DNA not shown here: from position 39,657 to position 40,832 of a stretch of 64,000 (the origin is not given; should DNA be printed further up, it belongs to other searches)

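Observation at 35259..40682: Polyprenyl-phosphate sugar glycosylation module: GT2 synthase-like, ArnT/PMT-like GT-C and DPPR-synthase-like UbiA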

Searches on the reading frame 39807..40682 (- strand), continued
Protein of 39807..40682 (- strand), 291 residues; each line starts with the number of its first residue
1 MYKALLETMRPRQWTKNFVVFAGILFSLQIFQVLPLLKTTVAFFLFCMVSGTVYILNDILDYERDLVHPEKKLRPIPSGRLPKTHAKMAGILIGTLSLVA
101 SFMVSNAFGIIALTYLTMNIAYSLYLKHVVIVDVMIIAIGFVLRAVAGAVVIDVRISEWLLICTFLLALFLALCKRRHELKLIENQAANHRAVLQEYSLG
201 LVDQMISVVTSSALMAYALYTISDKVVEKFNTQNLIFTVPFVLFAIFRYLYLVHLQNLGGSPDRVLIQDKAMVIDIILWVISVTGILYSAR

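Call 71: find_encoding_contigs(protein=P0061, flank=8000, max_places=1)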
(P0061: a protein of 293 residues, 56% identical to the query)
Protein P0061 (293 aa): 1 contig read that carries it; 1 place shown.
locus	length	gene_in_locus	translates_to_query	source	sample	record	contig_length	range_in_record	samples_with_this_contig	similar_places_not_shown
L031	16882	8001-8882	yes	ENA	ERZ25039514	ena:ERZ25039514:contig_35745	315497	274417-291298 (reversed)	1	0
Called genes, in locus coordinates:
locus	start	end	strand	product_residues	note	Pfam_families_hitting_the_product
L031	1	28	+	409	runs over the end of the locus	PF14450:FtsA, PF02491:SHS2_FTSA, PF06723:MreB_Mbl, PF11104:PilM_2 (faint), PF06277:EutA (weak), PF14450:FtsA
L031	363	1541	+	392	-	PF00091:Tubulin, PF12327:FtsZ_C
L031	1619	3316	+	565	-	PF19864:Radical_SAM_N2, PF04055:Radical_SAM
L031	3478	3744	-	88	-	PF02954:HTH_8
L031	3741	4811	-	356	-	PF00072:Response_reg, PF25601:AAA_lid_14 (faint), PF00158:Sigma54_activat, PF14532:Sigma54_activ_2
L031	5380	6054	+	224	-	PF02308:MgtC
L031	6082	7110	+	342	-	PF01336:tRNA_anti-codon (weak), PF01966:HD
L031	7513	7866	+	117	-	PF00892:EamA, PF00893:Multi_Drug_Res (weak)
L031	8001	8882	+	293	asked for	PF01040:UbiA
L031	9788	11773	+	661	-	PF00005:ABC_tran (faint), PF02463:SMC_N (faint), PF13191:AAA_16 (faint), PF13555:AAA_29 (faint), PF20703:nSTAND1 (faint), PF17760:UvrA_inter, PF17755:UvrA_DNA-bind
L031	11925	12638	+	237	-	-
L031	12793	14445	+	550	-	PF20142:Scaffold, PF01471:PG_binding_1 (weak), PF03734:YkuD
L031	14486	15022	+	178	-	PF05951:Peptidase_M15_2, PF08291:Peptidase_M15_3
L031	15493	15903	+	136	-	PF07044:DUF1329, PF17131:TP_0789-like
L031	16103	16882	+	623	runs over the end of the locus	PF02730:AFOR_N, PF01314:AFOR_C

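Call 72: search_dna_similar(query=window:39807-40682:-, collection=phages, mode=protein, max_evalue=0.001, max_rows=15)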
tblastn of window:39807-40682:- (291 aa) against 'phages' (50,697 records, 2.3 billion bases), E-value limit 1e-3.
Records with a match: 1; places in all: 1; records where one place covers at least 80% of the query: 1.
Best place of each record, by identity: <60% 1.
By first word of the organism name: Bacteriophage 1.
By host as written in the record: - 1.
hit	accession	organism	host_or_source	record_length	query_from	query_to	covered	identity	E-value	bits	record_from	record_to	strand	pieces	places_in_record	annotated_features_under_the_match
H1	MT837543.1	Bacteriophage sp.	human fecal samples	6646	1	289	99%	37.1%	1e-48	178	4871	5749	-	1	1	record has no annotation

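Call 73: search_dna_similar(query=window:39807-40682:-, collection=plasmids, mode=protein, max_evalue=1e-10, max_rows=25)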
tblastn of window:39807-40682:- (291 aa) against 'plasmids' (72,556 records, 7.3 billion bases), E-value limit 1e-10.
Records with a match: 96; places in all: 96; records where one place covers at least 80% of the query: 82.
Best place of each record, by identity: <60% 96.
By first word of the organism name: Rhizobium 35; Sinorhizobium 5; Salipiger 3; Mesorhizobium 3; Vibrio 3; Cereibacter 3; Sphingomonadaceae 3; Natronococcus 2; Streptomyces 2; Lactococcus 2; and 29 more.
By predicted mobility (MOB-suite, as given by PLSDB): non-mobilizable 65; conjugative 21; mobilizable 10.
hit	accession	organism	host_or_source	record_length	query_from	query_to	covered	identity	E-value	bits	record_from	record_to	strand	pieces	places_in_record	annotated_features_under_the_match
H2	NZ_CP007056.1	Halostagnicola larsenii XH-48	-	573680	3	289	99%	42.9%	4e-50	184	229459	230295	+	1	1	decaprenyl-phosphate phosphoribosyltransferase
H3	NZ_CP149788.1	Haloterrigena sp. KLK7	cell culture,salt lake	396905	3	289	99%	42.5%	1e-54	197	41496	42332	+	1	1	decaprenyl-phosphate phosphoribosyltransferase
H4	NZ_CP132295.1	Natronococcus sp. AD-5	cell culture,sediment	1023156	3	289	99%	41.9%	1e-55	200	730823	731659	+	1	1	record has no annotation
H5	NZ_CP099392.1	Natronococcus sp. CG52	cell culture,salt lake sediment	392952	4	276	94%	40.9%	3e-47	176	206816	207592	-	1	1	UbiA prenyltransferase family protein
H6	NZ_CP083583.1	Kovacikia minuta CCNUW1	cell culture,fresh water lake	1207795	4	282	96%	39.7%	1e-50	186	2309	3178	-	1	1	record has no annotation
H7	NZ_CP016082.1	Streptomyces sp. SAT1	Adenophora trachelioides Maxim.,single ...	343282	1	280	96%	37.8%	2e-36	144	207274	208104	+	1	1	UbiA prenyltransferase family protein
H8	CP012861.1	Persicobacter sp. JZB09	cell culture,soil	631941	3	288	98%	35.2%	2e-36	144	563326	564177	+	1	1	record has no annotation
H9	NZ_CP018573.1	Marivivens sp. JLT3646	cell culture,shallow-sea hydrothermal ...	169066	2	279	96%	36.2%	2e-43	165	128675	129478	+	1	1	decaprenyl-phosphate phosphoribosyltransferase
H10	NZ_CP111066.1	Chondrinema litorale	Seaweed,red alga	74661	9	288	96%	35.4%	5e-47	175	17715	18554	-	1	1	decaprenyl-phosphate phosphoribosyltransferase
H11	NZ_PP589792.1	Lactococcus sp.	Bacterial culture,Dairy environment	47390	1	291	100%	34.0%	5e-38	149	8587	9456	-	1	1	decaprenyl-phosphate phosphoribosyltransferase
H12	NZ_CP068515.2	Lactococcus cremoris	Whole organism,Dairy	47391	1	291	100%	34.0%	5e-38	149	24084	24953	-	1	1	decaprenyl-phosphate phosphoribosyltransferase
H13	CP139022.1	Flammeovirgaceae bacterium SG7u.111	Seagrass,tissue sample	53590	5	288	98%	34.2%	5e-46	172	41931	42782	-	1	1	decaprenyl-phosphate phosphoribosyltransferase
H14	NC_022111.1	Prevotella sp. oral taxon 299 str. F0039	Homo sapiens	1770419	3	289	99%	33.6%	3e-40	156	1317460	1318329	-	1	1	none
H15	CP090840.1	Streptomyces viridifaciens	Whole organism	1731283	4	280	95%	34.2%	1e-36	145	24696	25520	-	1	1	decaprenyl-phosphate phosphoribosyltransferase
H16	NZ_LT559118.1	Nonomuraea gerenzanensis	-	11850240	32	284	87%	36.7%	7e-31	129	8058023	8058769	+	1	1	none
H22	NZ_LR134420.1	Legionella adelaidensis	environmental,Cooling tower water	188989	9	281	94%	32.1%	8e-22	102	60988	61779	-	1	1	decaprenyl-phosphate phosphoribosyltransferase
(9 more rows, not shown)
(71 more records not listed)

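Call 74: get_annotated_region(hit=H12, flank=7000)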
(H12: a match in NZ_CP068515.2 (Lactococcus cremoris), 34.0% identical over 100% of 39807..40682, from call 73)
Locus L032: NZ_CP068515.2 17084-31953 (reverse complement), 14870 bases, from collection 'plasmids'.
description: Lactococcus cremoris strain F.2.7 plasmid pF27D, complete sequence
organism: Lactococcus cremoris (NCBI taxid 1359)
taxonomy: Bacteria; Bacillota; Bacilli; Lactobacillales; Streptococcaceae; Lactococcus; Lactococcus cremoris
host: -; source: Whole organism,Dairy; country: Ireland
typing (MOB-suite, as given by PLSDB): mobilizable; replicon rep_cluster_414,rep_cluster_556; relaxase MOBP,MOB_Unknown
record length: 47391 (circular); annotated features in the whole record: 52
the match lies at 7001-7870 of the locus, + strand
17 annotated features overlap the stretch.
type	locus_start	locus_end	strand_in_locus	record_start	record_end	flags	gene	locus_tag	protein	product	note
CDS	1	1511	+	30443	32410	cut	-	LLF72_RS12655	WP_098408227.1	capsular polysaccharide synthesis protein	-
CDS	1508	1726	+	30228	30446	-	-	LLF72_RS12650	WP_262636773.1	hypothetical protein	-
CDS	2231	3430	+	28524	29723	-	-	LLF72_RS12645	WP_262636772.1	O-antigen ligase family protein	-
CDS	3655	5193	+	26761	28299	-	-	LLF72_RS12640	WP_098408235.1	oligosaccharide flippase family protein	-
CDS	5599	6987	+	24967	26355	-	-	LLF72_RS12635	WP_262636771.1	hypothetical protein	-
CDS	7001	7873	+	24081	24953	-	-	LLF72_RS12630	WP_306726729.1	decaprenyl-phosphate phosphoribosyltransferase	-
CDS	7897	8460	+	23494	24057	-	-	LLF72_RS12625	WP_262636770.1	HAD-IB family phosphatase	GO:0008152 - metabolic process [Evidence IEA]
CDS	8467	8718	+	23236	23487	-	-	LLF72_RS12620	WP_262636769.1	GtrA family protein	GO:0000271 - polysaccharide biosynthetic process [Evidence IEA]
CDS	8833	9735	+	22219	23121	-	-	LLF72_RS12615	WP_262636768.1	phosphodiester glycosidase family protein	-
CDS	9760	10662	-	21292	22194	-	-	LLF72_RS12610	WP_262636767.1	LCP family protein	-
CDS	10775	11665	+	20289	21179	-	-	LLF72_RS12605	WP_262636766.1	IS982-like element IS982B family transposase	GO:0006313 - DNA transposition [Evidence IEA]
CDS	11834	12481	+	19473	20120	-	pcp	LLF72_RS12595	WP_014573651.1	pyroglutamyl-peptidase I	GO:0030163 - protein catabolic process [Evidence IEA]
CDS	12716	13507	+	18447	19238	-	-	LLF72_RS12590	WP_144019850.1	Type 1 glutamine amidotransferase-like domain-containing protein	GO:0006508 - proteolysis [Evidence IEA]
CDS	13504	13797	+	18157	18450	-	-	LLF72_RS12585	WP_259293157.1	hypothetical protein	-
CDS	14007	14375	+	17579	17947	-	mobC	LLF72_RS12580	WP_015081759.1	plasmid mobilization relaxosome protein MobC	-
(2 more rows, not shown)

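Call 75: get_annotated_region(hit=H10, flank=7000)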
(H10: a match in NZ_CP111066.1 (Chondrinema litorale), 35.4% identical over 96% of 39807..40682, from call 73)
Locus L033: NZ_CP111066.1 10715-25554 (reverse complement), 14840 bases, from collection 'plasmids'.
description: Chondrinema litorale strain WSW3-B12 plasmid unnamed24, complete sequence
organism: Chondrinema litorale (NCBI taxid 2994555)
taxonomy: Bacteria; Bacteroidota; Cytophagia; Cytophagales; Flammeovirgaceae; Chondrinema; Chondrinema litorale
host: -; source: Seaweed,red alga; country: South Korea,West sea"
typing (MOB-suite, as given by PLSDB): non-mobilizable
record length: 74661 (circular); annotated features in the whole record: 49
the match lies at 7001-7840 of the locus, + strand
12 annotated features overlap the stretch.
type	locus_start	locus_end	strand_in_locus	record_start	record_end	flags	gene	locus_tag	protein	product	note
CDS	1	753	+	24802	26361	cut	-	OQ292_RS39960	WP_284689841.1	hypothetical protein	-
CDS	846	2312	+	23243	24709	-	-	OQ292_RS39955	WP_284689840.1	DUF2723 domain-containing protein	-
CDS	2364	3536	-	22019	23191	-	-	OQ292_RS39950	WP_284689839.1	IS3 family transposase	-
CDS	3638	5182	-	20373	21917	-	-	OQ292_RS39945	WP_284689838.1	glycosyltransferase family 39 protein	-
CDS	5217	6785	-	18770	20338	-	-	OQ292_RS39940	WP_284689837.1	hypothetical protein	-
CDS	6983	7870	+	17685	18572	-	-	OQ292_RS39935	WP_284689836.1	decaprenyl-phosphate phosphoribosyltransferase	-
CDS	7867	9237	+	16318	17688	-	-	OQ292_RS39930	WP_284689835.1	FAD-binding oxidoreductase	-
CDS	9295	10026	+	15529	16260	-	-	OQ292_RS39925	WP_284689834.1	SDR family oxidoreductase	-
CDS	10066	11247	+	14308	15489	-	-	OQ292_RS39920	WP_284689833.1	acyltransferase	-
CDS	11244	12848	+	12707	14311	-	-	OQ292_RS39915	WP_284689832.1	glycosyltransferase family 39 protein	-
CDS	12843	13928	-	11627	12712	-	-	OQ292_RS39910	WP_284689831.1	acyltransferase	-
CDS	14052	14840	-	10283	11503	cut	-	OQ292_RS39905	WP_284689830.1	hypothetical protein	-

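Call 76: get_annotated_region(hit=H22, flank=7000)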
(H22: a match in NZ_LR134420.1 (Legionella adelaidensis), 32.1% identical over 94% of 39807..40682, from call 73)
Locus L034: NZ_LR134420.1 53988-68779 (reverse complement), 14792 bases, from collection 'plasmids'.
description: Legionella adelaidensis strain NCTC12735 plasmid 11, complete sequence
organism: Legionella adelaidensis (NCBI taxid 45056)
taxonomy: Bacteria; Pseudomonadota; Gammaproteobacteria; Legionellales; Legionellaceae; Legionella; Legionella adelaidensis
host: -; source: environmental,Cooling tower water; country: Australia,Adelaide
typing (MOB-suite, as given by PLSDB): non-mobilizable
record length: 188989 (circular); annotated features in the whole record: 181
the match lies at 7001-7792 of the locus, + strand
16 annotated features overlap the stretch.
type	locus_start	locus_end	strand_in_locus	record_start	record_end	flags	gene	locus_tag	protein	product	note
CDS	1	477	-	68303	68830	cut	-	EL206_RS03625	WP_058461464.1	HAD family hydrolase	-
CDS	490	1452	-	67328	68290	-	-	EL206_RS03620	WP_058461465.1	KpsF/GutQ family sugar-phosphate isomerase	GO:0005975 - carbohydrate metabolic process [Evidence IEA]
CDS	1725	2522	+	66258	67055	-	-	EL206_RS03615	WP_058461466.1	ATP-binding cassette domain-containing protein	-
CDS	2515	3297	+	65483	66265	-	mlaE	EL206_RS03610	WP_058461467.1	lipid asymmetry maintenance ABC transporter permease subunit MlaE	-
CDS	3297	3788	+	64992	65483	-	mlaD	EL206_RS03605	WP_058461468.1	outer membrane lipid asymmetry maintenance protein MlaD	GO:0015914 - phospholipid transport [Evidence IEA]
CDS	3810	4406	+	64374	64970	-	-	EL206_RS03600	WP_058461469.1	ABC transporter substrate-binding protein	-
CDS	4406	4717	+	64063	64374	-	-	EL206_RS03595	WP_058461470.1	STAS domain-containing protein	-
CDS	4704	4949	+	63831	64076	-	-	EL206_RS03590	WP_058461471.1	BolA/IbaG family iron-sulfur metabolism protein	-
CDS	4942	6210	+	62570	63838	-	murA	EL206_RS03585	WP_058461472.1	UDP-N-acetylglucosamine 1-carboxyvinyltransferase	GO:0009252 - peptidoglycan biosynthetic process [Evidence IEA]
CDS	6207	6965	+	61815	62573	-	-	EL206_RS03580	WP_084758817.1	Nif3-like dinuclear metal center hexameric protein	GO:0008150 - biological_process [Evidence IEA]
CDS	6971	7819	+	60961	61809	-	-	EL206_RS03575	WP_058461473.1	decaprenyl-phosphate phosphoribosyltransferase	-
CDS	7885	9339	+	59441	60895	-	-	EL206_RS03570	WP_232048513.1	glycosyltransferase family 39 protein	-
CDS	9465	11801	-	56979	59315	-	-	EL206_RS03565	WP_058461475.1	SulP family inorganic anion transporter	GO:0008272 - sulfate transport [Evidence IEA]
CDS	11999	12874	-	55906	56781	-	ttcA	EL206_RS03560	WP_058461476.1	tRNA 2-thiocytidine(32) synthetase TtcA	GO:0008033 - tRNA processing [Evidence IEA]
CDS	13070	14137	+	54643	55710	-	-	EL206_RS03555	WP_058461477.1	glycoside hydrolase family 3 N-terminal domain-containing protein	GO:0005975 - carbohydrate metabolic process [Evidence IEA]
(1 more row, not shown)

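Call 80: get_annotated_region(hit=H9, flank=7000)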
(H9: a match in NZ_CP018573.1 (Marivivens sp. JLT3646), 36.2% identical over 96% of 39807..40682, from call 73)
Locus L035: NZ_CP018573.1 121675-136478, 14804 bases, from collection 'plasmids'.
description: Marivivens sp. JLT3646 plasmid unnamed, complete sequence
organism: Marivivens sp. JLT3646 (NCBI taxid 1920883)
taxonomy: Bacteria; Pseudomonadota; Alphaproteobacteria; Rhodobacterales; Paracoccaceae; Marivivens; Marivivens sp. JLT3646
host: -; source: cell culture,shallow-sea hydrothermal system; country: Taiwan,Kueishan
typing (MOB-suite, as given by PLSDB): non-mobilizable
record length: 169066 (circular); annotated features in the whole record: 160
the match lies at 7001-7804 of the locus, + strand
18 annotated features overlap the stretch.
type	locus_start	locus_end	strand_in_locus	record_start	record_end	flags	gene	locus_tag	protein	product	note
CDS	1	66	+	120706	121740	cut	gmd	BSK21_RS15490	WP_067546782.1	GDP-mannose 4,6-dehydratase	GO:0000271 - polysaccharide biosynthetic process [Evidence IEA]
CDS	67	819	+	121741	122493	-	-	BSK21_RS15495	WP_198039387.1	hypothetical protein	-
CDS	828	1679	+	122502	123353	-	-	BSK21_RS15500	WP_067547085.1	GDP-mannose 4,6-dehydratase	-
CDS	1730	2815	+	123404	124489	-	-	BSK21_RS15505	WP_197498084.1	glycosyltransferase family 1 protein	-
CDS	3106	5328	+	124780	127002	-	-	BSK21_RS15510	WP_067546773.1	hypothetical protein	-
CDS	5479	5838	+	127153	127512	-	-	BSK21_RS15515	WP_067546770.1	EamA family transporter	-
CDS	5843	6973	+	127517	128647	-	-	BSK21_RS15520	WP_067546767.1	glycosyltransferase family 4 protein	-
CDS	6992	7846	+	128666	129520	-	-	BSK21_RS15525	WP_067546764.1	decaprenyl-phosphate phosphoribosyltransferase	-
CDS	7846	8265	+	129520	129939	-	-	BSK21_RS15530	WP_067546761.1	divergent PAP2 family protein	-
CDS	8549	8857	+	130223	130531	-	-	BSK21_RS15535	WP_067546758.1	hypothetical protein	-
CDS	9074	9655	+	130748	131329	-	-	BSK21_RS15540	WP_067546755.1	hypothetical protein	-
CDS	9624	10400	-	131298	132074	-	-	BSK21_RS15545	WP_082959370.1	LuxR family transcriptional regulator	-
CDS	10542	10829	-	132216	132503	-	-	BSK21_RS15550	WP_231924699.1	H-NS histone family protein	-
CDS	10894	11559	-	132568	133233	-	-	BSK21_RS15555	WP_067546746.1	tyrosine-type recombinase/integrase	GO:0015074 - DNA integration [Evidence IEA]; GO:0006310 - DNA recombination [Evidence IEA]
CDS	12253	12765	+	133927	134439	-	-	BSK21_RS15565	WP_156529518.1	hypothetical protein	-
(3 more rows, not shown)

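Call 81: get_annotated_region(hit=H13, flank=7000)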
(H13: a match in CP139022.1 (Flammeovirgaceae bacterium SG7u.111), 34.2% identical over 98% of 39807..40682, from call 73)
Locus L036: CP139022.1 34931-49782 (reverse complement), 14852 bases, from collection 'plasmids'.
description: Flammeovirgaceae bacterium SG7u.111 plasmid unnamed, complete sequence
organism: Flammeovirgaceae bacterium SG7u.111 (NCBI taxid 3089815)
taxonomy: Bacteria; Bacteroidota; Cytophagia; Cytophagales; Flammeovirgaceae; ; Flammeovirgaceae bacterium SG7u.111
host: -; source: Seagrass,tissue sample; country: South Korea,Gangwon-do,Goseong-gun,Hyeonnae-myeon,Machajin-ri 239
typing (MOB-suite, as given by PLSDB): non-mobilizable
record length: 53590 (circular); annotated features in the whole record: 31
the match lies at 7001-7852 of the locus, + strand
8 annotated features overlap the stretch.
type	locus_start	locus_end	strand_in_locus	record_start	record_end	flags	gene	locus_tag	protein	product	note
CDS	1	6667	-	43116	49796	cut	-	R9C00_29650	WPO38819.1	PA14 domain-containing protein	-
CDS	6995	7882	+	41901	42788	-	-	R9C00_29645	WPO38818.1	decaprenyl-phosphate phosphoribosyltransferase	-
CDS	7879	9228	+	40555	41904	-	-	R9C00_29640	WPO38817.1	FAD-binding oxidoreductase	-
CDS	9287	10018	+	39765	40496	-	-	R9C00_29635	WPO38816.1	SDR family oxidoreductase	-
CDS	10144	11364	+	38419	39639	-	-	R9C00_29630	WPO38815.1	hypothetical protein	-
CDS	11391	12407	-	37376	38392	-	-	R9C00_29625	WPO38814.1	replication initiation protein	-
CDS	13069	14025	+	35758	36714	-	-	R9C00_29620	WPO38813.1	ParA family protein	-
CDS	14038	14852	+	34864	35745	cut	-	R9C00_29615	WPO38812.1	hypothetical protein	-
